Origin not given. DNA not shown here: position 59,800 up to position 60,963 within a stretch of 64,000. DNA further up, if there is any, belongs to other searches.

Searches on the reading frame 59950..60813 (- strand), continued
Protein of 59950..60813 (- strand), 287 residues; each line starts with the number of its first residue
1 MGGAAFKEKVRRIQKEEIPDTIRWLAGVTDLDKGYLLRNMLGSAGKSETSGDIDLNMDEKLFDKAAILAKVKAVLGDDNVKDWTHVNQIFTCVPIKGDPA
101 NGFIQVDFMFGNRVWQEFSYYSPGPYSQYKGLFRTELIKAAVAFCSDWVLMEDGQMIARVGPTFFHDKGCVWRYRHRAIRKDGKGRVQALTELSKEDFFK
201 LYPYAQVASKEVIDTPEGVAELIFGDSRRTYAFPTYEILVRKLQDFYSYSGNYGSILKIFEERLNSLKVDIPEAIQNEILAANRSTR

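Call 96: search_protein_families(library=pfam, proteins=[L034:4971-6785:+, L067:4929-6842:+, L045:3413-5248:+, L094:3549-6872:+, L084:4908-6905:+, L072:4926-5768:+, L031:3571-4314:+], max_evalue=0.1)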
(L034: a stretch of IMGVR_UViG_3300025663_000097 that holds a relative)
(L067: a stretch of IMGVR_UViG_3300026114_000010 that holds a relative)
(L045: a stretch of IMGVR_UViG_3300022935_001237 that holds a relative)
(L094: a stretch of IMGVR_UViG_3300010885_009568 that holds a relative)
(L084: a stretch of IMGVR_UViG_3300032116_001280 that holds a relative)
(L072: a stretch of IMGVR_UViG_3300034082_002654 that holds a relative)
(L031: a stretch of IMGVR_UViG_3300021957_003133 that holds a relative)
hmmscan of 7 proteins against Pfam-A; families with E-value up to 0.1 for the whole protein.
L034:4971-6785:+ (605 aa): 1 family
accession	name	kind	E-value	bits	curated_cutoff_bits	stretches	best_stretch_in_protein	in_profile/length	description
PF19782.4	DUF6267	-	6.6e-44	151.2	27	1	256-603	4-374/376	Family of unknown function (DUF6267)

L067:4929-6842:+ (638 aa): 2 families
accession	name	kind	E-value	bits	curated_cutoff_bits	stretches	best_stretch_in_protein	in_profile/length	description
PF19782.4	DUF6267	-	5.8e-45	154.7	27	1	283-632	2-374/376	Family of unknown function (DUF6267)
PF05753.20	TRAP_beta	-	0.07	13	22.4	0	408-442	94-129/178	Translocon-associated protein beta (TRAPB)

L045:3413-5248:+ (612 aa): 1 family
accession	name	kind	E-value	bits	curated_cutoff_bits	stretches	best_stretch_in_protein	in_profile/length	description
PF19782.4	DUF6267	-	2e-45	156.2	27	1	263-610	4-374/376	Family of unknown function (DUF6267)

L094:3549-6872:+ (1108 aa): 1 family
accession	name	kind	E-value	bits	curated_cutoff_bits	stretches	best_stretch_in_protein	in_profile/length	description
PF19782.4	DUF6267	-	2.9e-29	103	27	2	774-932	5-160/376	Family of unknown function (DUF6267)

L084:4908-6905:+ (666 aa): 3 families
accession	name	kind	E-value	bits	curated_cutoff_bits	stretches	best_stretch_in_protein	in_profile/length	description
PF19782.4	DUF6267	-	9.9e-17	61.8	27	1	303-656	5-363/376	Family of unknown function (DUF6267)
PF11091.14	T4_tail_cap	-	0.0017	17.9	20.2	0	271-328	96-152/339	Tail-tube assembly protein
PF18215.6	Rtt106_N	-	0.04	14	26.3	0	580-607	5-32/45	Histone chaperone Rtt106 N-terminal domain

L072:4926-5768:+ (281 aa): 0 families

L031:3571-4314:+ (248 aa): 3 families
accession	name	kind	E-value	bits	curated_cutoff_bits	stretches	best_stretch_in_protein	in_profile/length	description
PF20002.4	fvmX3-analog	-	0.0065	17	27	0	69-91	33-55/89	FtsH ternary system domain X3-analog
PF21614.2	DUF6854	-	0.011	16.4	27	1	181-215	50-84/96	Domain of unknown function (DUF6854)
PF07387.17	Seadorna_VP7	-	0.081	12.4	20.3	0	21-92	29-99/308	Seadornavirus VP7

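Call 100: search_dna_similar(query=L034:4971-6785:+, collection=phages, mode=protein, max_evalue=0.00001, max_rows=40, rows=spread)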
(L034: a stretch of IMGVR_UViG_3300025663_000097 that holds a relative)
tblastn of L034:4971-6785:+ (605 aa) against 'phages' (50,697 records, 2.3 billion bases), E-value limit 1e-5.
Records with a match: 125; places in all: 126; records where one place covers at least 80% of the query: 0.
Best place of each record, by identity: <60% 125.
By first word of the organism name: Synechococcus 63; Cyanophage 25; Pseudomonas 11; Prochlorococcus 8; Methylophilales 4; Flavobacterium 4; Vibrio 2; Pelagibacter 2; Agrobacterium 2; Marine 1; and 3 more.
By host as written in the record: Synechococcus sp. 28; - 19; Synechococcus 17; Synechococcus sp. WH8102 7; Pseudomonas aeruginosa PAO1 5; Synechococcus sp. WH7803 4; Methylophilales_sp._H5P1 4; Prochlorococcus sp. MED4 4; and 18 more.
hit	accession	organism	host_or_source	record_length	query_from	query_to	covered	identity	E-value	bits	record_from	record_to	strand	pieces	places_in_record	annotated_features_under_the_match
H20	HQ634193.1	Cyanophage P-RSM6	Prochlorococcus NATL2A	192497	243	604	60%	28.9%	2e-18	96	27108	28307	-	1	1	hypothetical protein (x2)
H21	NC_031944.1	Synechococcus phage S-WAM1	Synechococcus sp.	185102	252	601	58%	29.1%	1e-21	105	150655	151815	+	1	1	hypothetical protein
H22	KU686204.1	Synechococcus phage S-CAM9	Synechococcus sp.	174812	247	602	59%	27.3%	2e-15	86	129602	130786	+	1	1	hypothetical protein (x2)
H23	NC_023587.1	Synechococcus phage ACG-2014h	Synechococcus sp. WH7803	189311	239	601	60%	26.6%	7e-12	75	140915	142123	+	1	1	hypothetical protein (x2)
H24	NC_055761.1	Synechococcus virus S-PRM1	Synechococcus sp. WH 7803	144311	247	602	59%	27.0%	4e-15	86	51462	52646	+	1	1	hypothetical protein (x2)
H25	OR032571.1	Synechococcus phage DSL-LC02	Synechococcus sp.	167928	251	602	58%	26.6%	7e-17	91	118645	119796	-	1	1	hypothetical protein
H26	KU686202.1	Synechococcus phage S-CAM4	Synechococcus sp.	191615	244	602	59%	26.1%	3e-19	99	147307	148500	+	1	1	hypothetical protein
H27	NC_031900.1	Synechococcus phage S-CAM4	Synechococcus sp.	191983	244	602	59%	26.1%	3e-19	99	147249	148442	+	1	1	hypothetical protein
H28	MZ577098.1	Methylophilales phage Melnitz-3 EXVC039M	Methylophilales_sp._H5P1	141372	255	602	58%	26.8%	2e-13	80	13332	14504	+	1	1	hypothetical protein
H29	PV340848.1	Synechococcus phage Sf-CH11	Synechococcus sp. WH8102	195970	241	602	60%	25.8%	4e-17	92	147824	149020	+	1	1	hypothetical protein (x2)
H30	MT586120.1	Synechococcus phage S-CAM7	Synechococcus sp. WH 7803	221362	255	601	57%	26.6%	1e-7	62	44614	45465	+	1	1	hypothetical protein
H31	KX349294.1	Cyanophage S-RIM44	Synechococcus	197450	241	602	60%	24.9%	9e-16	87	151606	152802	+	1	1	hypothetical protein (x2)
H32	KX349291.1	Cyanophage S-RIM44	Synechococcus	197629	241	602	60%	24.9%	9e-16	87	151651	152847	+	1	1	hypothetical protein (x2)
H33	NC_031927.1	Synechococcus phage S-CAM7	Synechococcus sp.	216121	255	601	57%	26.0%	5e-7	59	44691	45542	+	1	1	hypothetical protein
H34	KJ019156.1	Synechococcus phage ACG-2014e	-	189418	255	602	58%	25.7%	6e-18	94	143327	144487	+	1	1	hypothetical protein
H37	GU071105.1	Prochlorococcus phage Syn1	Synechococcus sp. WH8101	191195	255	602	58%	25.1%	9e-17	91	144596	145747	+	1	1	hypothetical protein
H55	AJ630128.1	Synechococcus phage S-PM2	Synechococcus sp. SynWH7803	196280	243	415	29%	27.4%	6e-8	62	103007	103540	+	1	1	Hypothetical-Protein | belonging to T4-LIKE GC: 71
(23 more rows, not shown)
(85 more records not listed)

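Call 102: get_annotated_region(hit=H55, flank=6000)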
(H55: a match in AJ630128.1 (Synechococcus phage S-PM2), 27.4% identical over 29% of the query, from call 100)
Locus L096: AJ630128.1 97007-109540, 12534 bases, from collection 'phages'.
description: Bacteriophage S-PM2 complete genome.
organism: Synechococcus phage S-PM2 (NCBI taxid 238854)
taxonomy: Viruses; Duplodnaviria; Heunggongvirae; Uroviricota; Caudoviricetes; Kyanoviridae; Nodensvirus; Nodensvirus spm2
host: Synechococcus sp. SynWH7803; source: sea water; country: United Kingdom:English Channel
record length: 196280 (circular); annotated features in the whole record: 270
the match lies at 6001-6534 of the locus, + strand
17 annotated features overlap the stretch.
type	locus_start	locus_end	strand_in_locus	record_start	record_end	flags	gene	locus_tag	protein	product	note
CDS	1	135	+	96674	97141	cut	-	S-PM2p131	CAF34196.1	Hypothetical-Protein | belonging to T4-LIKE GC: 176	T4-LIKE GC: 176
CDS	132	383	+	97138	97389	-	-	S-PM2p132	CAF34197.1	Hypothetical-Protein | belonging to T4-LIKE GC: 177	T4-LIKE GC: 177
CDS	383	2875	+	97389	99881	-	gp43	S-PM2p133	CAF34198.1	DNA polymerase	T4-LIKE GC: 178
CDS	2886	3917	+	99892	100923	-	UvsX RecA-like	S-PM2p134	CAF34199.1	UvsX RecA-like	T4-LIKE GC: 181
CDS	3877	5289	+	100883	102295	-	gp41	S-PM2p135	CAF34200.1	DNA primase-helicase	T4-LIKE GC: 182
CDS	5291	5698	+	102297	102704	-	MazG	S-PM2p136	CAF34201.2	Pyrophosphatase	T4-LIKE GC: 184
CDS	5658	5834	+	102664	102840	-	-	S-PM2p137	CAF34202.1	Hypothetical-Protein | belonging to T4-LIKE GC: 840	T4-LIKE GC: 840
CDS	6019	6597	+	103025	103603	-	-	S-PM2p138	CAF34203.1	Hypothetical-Protein | belonging to T4-LIKE GC: 71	T4-LIKE GC: 71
CDS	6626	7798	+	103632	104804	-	-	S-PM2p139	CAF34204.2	Cytitidyltransferase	T4-LIKE GC: 190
CDS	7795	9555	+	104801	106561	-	-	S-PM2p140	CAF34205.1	Hypothetical-Protein | belonging to T4-LIKE GC: 841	T4-LIKE GC: 841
CDS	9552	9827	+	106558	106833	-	NrdB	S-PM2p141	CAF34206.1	ribonucleotide reductase A subunit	T4-LIKE GC: 534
CDS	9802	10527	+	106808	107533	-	-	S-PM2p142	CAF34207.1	Hypothetical-Protein | belonging to T4-LIKE GC: 842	T4-LIKE GC: 842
CDS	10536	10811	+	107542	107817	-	-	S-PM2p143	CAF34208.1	Hypothetical-Protein | belonging to T4-LIKE GC: 843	T4-LIKE GC: 843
CDS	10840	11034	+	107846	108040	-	-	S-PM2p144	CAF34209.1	Hypothetical-Protein | belonging to T4-LIKE GC: 424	T4-LIKE GC: 424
CDS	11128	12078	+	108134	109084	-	-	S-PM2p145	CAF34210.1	virion structural protein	T4-LIKE GC: 537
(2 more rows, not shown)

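Call 108: get_annotated_region(hit=H37, flank=5000)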
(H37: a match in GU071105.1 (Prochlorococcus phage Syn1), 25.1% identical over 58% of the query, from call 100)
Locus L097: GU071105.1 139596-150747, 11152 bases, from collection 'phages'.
description: Prochlorococcus phage Syn1, complete genome.
organism: Prochlorococcus phage Syn1 (NCBI taxid 444861)
taxonomy: Viruses; Duplodnaviria; Heunggongvirae; Uroviricota; Caudoviricetes; Kyanoviridae; Vellamovirus; Vellamovirus syn1
host: Synechococcus sp. WH8101; source: -; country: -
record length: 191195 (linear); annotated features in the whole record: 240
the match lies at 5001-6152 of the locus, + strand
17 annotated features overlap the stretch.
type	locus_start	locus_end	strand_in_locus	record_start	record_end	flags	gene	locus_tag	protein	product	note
CDS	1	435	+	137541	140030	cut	gp43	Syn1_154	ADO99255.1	DNA polymerase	T4-LIKE GC: 178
CDS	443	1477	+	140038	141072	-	uvsX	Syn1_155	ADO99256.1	UvsX RecA-like protein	T4-LIKE GC: 181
CDS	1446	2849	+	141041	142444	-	gp41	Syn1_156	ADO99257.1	DNA primase-helicase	T4-LIKE GC: 182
CDS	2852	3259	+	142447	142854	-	mazG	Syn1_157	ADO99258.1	pyrophosphatase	T4-LIKE GC: 184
CDS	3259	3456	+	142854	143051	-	-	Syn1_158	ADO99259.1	hypothetical protein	T4-LIKE GC: 931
CDS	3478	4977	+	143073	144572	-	-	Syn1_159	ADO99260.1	hypothetical protein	T4-LIKE GC: 533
CDS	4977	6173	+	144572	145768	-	-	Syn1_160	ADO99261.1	hypothetical protein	T4-LIKE GC: 71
CDS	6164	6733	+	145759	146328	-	-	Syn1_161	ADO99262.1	cytitidyltransferase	T4-LIKE GC: 190; similar to Synechococcus phage S-SM1 protein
CDS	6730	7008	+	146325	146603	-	-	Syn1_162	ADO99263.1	possible cytitidyltransferase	T4-LIKE GC: 534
CDS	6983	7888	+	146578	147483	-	-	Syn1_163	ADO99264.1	hypothetical protein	T4-LIKE GC: 1080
CDS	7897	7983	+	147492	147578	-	-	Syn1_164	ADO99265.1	hypothetical protein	T4-LIKE GC: 1081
CDS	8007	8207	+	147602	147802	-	-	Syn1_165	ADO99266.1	hypothetical protein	T4-LIKE GC: 424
CDS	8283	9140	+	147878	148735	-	-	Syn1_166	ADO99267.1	virion structural protein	T4-LIKE GC: 537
CDS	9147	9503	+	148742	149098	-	-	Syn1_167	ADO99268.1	hypothetical protein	T4-LIKE GC: 198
CDS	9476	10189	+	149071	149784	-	-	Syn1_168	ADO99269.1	hypothetical protein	T4-LIKE GC: 844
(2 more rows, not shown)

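Call 115: search_solved_structures(query=A5, max_evalue=10, show_alignments=2)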
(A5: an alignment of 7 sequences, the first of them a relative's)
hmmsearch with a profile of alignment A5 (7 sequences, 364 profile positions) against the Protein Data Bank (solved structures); distinct sequences matched with E-value up to 10: 1.
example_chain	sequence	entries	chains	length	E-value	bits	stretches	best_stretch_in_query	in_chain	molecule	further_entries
1mqs_A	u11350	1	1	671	0.017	17.6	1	137-308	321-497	Sly1 Protein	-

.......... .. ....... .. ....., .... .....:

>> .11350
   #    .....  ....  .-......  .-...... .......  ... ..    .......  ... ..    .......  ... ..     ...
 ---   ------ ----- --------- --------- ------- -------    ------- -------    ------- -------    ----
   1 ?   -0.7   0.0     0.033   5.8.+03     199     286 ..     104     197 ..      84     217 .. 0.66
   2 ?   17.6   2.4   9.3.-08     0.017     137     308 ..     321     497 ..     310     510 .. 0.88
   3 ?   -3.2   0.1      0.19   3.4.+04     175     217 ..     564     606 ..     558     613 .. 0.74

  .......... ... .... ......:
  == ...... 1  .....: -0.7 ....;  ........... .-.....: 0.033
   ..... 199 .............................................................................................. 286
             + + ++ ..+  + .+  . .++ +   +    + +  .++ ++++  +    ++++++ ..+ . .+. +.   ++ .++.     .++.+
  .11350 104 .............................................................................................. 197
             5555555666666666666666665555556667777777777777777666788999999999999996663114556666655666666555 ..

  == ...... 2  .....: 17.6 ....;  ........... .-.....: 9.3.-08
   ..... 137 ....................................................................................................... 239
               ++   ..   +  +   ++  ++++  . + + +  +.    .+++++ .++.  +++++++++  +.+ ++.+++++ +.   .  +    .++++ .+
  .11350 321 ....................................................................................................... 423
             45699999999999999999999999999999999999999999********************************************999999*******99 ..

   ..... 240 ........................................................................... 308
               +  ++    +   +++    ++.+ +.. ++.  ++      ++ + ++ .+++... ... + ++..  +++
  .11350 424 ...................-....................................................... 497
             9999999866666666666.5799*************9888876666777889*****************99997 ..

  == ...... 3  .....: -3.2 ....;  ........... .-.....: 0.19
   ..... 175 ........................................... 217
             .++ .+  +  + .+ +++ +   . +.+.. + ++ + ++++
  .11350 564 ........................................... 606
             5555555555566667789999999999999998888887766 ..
